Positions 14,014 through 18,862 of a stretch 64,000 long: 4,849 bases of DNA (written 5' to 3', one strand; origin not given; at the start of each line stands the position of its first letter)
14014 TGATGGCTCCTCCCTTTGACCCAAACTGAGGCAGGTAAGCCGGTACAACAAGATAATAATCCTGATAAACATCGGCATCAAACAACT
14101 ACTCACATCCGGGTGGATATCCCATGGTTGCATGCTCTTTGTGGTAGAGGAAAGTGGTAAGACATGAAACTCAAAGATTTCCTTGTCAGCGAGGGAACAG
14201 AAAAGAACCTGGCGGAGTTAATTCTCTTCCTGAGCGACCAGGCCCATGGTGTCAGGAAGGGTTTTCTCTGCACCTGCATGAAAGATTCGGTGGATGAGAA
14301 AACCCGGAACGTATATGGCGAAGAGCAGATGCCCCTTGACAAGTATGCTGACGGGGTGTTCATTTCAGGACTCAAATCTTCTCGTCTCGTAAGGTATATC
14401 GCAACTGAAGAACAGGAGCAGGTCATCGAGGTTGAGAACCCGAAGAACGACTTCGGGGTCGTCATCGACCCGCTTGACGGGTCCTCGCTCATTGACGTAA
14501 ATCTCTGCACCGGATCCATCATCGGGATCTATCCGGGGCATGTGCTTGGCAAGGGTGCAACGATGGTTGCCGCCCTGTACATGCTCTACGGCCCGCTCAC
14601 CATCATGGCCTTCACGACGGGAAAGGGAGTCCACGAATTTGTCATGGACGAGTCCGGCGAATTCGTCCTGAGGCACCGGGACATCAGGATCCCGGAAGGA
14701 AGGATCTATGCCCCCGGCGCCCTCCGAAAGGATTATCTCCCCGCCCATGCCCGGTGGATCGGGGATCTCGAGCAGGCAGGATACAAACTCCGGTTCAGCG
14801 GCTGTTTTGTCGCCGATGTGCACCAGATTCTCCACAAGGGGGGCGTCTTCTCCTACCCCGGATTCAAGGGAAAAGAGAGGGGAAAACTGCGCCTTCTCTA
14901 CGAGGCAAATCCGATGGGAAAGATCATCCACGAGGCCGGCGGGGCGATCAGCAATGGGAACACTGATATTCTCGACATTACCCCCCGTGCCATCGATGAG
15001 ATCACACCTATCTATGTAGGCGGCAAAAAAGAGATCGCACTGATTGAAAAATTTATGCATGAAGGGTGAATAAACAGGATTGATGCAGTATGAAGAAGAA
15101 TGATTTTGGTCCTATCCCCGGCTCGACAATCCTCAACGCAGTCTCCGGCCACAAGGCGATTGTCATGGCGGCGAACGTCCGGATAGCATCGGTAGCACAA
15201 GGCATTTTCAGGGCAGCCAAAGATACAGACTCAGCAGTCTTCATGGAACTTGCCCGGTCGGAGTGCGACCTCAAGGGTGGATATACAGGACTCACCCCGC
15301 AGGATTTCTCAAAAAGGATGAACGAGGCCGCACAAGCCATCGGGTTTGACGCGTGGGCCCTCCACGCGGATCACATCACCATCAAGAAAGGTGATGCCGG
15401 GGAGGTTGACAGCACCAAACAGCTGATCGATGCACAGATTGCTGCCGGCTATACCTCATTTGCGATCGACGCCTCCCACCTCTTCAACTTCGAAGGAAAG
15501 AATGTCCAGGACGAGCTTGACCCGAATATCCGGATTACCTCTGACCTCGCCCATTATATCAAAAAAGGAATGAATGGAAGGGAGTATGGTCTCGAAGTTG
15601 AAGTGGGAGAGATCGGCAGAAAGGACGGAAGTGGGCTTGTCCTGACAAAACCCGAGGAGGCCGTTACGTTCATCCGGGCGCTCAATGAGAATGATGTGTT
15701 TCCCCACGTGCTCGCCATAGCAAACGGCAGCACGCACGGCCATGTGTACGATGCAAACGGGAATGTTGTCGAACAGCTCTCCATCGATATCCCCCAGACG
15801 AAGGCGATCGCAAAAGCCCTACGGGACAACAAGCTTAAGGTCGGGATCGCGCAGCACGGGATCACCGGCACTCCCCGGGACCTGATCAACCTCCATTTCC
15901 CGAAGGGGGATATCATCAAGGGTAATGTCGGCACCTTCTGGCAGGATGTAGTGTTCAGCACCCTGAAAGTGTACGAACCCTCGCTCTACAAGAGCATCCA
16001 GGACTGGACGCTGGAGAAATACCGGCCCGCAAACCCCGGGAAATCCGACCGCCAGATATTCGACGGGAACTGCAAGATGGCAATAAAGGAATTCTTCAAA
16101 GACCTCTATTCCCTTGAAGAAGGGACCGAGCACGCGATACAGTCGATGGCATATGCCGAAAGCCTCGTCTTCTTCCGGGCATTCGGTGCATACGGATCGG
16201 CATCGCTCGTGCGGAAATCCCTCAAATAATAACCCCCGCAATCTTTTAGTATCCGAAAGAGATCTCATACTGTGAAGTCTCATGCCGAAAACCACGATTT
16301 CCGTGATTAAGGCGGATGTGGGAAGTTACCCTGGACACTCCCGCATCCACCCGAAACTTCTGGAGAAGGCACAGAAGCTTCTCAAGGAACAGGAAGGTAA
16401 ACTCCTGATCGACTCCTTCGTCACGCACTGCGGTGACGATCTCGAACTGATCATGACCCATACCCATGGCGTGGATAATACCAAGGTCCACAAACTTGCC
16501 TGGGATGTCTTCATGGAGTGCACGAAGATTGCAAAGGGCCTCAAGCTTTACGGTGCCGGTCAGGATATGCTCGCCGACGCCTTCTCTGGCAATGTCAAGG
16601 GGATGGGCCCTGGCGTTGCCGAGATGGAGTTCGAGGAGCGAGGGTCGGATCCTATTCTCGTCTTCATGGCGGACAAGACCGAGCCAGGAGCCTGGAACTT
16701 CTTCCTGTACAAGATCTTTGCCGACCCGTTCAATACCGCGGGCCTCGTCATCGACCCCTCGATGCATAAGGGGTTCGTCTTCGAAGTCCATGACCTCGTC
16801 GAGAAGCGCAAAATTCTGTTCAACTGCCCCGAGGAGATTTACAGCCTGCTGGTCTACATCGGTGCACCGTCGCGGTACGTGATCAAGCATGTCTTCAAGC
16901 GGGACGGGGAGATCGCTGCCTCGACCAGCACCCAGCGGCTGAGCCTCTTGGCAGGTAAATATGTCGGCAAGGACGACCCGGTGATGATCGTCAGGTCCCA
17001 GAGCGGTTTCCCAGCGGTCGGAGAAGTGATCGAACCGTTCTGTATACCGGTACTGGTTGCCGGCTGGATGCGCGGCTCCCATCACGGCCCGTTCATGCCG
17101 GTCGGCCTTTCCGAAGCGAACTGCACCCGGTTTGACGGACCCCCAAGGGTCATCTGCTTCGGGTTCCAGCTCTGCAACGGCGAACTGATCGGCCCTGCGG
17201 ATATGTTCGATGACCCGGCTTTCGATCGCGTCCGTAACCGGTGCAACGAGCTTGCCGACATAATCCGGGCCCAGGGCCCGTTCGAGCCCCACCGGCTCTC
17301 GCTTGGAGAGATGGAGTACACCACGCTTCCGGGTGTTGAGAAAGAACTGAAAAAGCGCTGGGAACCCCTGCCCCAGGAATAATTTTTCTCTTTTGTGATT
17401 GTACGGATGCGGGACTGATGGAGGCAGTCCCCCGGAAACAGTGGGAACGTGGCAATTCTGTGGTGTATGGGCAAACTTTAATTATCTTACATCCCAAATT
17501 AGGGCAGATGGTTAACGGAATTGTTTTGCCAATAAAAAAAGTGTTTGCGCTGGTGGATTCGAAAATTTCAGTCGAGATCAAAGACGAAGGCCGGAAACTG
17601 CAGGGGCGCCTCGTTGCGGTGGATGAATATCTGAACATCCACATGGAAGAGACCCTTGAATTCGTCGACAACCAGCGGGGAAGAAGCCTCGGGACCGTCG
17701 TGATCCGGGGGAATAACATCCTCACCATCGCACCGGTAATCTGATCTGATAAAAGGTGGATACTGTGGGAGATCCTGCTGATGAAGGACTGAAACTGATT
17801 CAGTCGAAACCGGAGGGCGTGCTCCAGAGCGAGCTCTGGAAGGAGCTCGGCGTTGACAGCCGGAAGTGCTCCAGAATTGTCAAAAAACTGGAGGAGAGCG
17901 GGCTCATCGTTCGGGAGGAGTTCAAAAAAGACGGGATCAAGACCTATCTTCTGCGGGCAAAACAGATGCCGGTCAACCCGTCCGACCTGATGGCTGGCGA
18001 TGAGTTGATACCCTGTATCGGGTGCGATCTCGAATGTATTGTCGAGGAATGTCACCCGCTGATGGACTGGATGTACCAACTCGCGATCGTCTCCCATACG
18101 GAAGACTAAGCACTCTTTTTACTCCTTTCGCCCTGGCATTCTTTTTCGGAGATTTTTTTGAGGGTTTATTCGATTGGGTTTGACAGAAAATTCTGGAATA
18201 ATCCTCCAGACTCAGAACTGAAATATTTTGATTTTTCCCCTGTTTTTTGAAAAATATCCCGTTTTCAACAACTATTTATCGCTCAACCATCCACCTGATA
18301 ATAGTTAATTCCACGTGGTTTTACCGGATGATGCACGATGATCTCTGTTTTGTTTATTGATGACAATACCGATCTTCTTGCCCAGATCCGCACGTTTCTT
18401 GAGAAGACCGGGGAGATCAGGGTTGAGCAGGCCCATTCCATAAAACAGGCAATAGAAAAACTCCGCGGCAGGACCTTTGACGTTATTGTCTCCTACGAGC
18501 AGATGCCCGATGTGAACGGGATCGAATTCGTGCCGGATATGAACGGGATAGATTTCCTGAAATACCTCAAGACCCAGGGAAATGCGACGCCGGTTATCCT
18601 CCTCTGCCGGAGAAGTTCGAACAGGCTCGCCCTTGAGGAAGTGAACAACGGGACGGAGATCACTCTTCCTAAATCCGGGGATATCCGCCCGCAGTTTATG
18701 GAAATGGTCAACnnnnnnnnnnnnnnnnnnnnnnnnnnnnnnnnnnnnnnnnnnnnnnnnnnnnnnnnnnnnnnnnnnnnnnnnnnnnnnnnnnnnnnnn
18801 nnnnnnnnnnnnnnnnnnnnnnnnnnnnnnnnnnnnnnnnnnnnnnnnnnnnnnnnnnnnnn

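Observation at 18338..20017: Sensor-fused diadenylate cyclase with a pseudo-receiver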

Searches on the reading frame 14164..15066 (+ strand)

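Call 35: search_protein_families(library=pfam, proteins=[window:14164-15066:+], max_evalue=0.001)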
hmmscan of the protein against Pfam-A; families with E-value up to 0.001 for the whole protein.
window:14164-15066:+ (301 aa): 2 families
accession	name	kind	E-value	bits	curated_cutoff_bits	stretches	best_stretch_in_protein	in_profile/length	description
PF18913.5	FBPase_C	-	9.5e-34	116.4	27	1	178-298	4-126/127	Fructose-1-6-bisphosphatase, C-terminal domain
PF00316.25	FBPase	-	5.2e-32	111.5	34.8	1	47-171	53-190/191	Fructose-1-6-bisphosphatase, N-terminal domain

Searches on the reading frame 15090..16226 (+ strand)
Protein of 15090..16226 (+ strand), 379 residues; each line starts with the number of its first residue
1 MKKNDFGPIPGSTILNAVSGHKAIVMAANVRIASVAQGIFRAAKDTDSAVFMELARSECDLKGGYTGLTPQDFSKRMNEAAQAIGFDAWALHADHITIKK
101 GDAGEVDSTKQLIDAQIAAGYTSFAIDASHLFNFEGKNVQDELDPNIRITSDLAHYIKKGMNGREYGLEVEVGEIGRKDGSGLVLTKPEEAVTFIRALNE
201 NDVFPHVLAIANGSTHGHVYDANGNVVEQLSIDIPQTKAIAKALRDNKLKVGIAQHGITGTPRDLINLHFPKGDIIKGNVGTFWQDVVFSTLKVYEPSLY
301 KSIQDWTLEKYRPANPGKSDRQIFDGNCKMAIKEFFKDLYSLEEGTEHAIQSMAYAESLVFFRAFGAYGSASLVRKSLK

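Call 35: search_protein_families(library=pfam, proteins=[window:15090-16226:+], max_evalue=0.001)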
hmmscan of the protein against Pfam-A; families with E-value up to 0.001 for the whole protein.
window:15090-16226:+ (379 aa): 2 families
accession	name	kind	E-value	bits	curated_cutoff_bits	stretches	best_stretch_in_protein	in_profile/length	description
PF01116.26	F_bP_aldolase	-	1.9e-28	100.2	25.5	1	13-309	5-246/277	Fructose-bisphosphate aldolase class-II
PF08013.17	GatZ_KbaZ-like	-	1.1e-10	41.3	26.7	1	34-142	25-139/420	D-tagatose-1,6-bisphosphate aldolase subunit GatZ/KbaZ-like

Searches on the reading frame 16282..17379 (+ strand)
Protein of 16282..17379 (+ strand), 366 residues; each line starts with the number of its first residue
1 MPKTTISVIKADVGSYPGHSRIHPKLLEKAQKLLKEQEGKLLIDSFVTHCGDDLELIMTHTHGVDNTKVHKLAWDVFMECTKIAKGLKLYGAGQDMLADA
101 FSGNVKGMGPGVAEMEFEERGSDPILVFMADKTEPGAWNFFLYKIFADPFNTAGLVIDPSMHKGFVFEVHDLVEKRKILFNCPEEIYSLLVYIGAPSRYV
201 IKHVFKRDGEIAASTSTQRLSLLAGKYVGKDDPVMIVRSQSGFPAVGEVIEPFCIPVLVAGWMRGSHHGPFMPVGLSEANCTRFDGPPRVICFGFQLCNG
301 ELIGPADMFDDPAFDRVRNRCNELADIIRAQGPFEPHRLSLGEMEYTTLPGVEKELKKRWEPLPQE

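Call 35: search_protein_families(library=pfam, proteins=[window:16282-17379:+], max_evalue=0.001)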
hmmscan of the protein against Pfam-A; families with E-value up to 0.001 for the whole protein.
window:16282-17379:+ (366 aa): 1 family
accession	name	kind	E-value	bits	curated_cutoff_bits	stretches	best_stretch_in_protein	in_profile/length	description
PF01950.21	FBPase_3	-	9.1e-183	607.8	25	1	3-361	1-361/361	Fructose-1,6-bisphosphatase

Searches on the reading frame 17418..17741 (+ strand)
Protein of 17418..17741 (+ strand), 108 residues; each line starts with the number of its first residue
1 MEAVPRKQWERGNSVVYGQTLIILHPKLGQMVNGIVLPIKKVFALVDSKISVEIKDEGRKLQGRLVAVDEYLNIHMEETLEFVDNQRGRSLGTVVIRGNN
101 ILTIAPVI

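Call 35: search_protein_families(library=pfam, proteins=[window:17418-17741:+], max_evalue=0.001)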
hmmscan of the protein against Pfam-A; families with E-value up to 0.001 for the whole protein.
window:17418-17741:+ (108 aa): 1 family
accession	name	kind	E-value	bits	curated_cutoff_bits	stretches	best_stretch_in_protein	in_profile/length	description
PF01423.28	LSM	-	6.1e-17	61.5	23.4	1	45-105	6-65/66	LSM domain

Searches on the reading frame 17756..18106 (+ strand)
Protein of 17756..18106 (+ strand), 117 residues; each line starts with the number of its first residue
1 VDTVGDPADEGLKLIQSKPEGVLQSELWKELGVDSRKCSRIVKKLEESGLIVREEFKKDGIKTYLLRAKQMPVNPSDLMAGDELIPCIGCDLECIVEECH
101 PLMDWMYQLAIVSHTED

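Call 35: search_protein_families(library=pfam, proteins=[window:17756-18106:+], max_evalue=0.001)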
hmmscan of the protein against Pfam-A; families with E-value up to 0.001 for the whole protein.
window:17756-18106:+ (117 aa): 4 families
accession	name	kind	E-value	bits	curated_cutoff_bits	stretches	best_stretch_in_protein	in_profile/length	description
PF04182.18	B-block_TFIIIC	-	1.4e-10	41.5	22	1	16-67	13-66/73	B-block binding subunit of TFIIIC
PF12802.13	MarR_2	-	1.2e-06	29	27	1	15-60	14-59/61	MarR family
PF13412.12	HTH_24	-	7.6e-06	25.9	21.9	1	12-51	9-47/48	Winged helix-turn-helix DNA-binding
PF01047.28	MarR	-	9e-06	25.9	24.6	1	23-59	19-55/59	MarR family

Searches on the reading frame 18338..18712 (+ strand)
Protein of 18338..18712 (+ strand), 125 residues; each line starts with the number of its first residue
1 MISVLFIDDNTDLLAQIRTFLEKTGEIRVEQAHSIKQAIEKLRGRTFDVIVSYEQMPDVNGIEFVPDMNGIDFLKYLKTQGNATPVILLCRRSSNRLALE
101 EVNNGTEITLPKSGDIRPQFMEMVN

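Call 51: search_solved_structures(query=window:18338-18712:+, max_evalue=0.01, show_alignments=4)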
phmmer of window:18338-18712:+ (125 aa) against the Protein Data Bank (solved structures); distinct sequences matched with E-value up to 0.01: 65 (the best 60 are shown).
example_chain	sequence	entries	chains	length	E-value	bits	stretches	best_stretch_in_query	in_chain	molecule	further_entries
2qvg_A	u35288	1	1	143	8.1e-06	29.5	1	3-105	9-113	Two component response regulator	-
4uhj_A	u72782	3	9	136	8.2e-05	26.2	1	3-113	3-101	TRANSCRIPTIONAL REGULATORY PROTEIN CPXR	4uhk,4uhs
4l85_A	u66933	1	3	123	9e-05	26.1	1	1-105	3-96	KDP operon transcriptional regulatory protein KdpE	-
1zh2_A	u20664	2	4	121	0.00011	25.8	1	1-106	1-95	KDP operon transcriptional regulatory protein kdpE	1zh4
4hnr_A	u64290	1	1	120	0.00015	25.4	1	1-93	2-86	Chemotaxis protein CheY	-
4h60_A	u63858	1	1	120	0.00015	25.4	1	1-93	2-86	Chemotaxis protein CheY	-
1ab6_A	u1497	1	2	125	0.00016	25.2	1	4-69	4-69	CHEMOTAXIS PROTEIN CHEY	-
1zy2_A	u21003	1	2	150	0.00027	24.5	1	3-107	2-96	transcriptional regulator NtrC1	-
6ont_A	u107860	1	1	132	0.0004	24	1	4-114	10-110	Two-component response regulator 1452 receiver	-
9xzo_A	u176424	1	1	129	0.00041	24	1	2-107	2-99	De novo protein M1X0B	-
4kny_A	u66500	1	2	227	0.00055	23.5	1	1-103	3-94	KDP operon transcriptional regulatory protein KdpE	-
4kfc_A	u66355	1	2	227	0.00055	23.5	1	1-103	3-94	KDP operon transcriptional regulatory protein KdpE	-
1ab5_A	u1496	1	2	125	0.00066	23.3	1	4-69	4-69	CHEY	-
6lgq_D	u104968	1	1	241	0.00066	23.3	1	1-102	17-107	DNA-binding response regulator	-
3fgz_A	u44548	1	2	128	0.00075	23.1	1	4-79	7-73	Chemotaxis protein cheY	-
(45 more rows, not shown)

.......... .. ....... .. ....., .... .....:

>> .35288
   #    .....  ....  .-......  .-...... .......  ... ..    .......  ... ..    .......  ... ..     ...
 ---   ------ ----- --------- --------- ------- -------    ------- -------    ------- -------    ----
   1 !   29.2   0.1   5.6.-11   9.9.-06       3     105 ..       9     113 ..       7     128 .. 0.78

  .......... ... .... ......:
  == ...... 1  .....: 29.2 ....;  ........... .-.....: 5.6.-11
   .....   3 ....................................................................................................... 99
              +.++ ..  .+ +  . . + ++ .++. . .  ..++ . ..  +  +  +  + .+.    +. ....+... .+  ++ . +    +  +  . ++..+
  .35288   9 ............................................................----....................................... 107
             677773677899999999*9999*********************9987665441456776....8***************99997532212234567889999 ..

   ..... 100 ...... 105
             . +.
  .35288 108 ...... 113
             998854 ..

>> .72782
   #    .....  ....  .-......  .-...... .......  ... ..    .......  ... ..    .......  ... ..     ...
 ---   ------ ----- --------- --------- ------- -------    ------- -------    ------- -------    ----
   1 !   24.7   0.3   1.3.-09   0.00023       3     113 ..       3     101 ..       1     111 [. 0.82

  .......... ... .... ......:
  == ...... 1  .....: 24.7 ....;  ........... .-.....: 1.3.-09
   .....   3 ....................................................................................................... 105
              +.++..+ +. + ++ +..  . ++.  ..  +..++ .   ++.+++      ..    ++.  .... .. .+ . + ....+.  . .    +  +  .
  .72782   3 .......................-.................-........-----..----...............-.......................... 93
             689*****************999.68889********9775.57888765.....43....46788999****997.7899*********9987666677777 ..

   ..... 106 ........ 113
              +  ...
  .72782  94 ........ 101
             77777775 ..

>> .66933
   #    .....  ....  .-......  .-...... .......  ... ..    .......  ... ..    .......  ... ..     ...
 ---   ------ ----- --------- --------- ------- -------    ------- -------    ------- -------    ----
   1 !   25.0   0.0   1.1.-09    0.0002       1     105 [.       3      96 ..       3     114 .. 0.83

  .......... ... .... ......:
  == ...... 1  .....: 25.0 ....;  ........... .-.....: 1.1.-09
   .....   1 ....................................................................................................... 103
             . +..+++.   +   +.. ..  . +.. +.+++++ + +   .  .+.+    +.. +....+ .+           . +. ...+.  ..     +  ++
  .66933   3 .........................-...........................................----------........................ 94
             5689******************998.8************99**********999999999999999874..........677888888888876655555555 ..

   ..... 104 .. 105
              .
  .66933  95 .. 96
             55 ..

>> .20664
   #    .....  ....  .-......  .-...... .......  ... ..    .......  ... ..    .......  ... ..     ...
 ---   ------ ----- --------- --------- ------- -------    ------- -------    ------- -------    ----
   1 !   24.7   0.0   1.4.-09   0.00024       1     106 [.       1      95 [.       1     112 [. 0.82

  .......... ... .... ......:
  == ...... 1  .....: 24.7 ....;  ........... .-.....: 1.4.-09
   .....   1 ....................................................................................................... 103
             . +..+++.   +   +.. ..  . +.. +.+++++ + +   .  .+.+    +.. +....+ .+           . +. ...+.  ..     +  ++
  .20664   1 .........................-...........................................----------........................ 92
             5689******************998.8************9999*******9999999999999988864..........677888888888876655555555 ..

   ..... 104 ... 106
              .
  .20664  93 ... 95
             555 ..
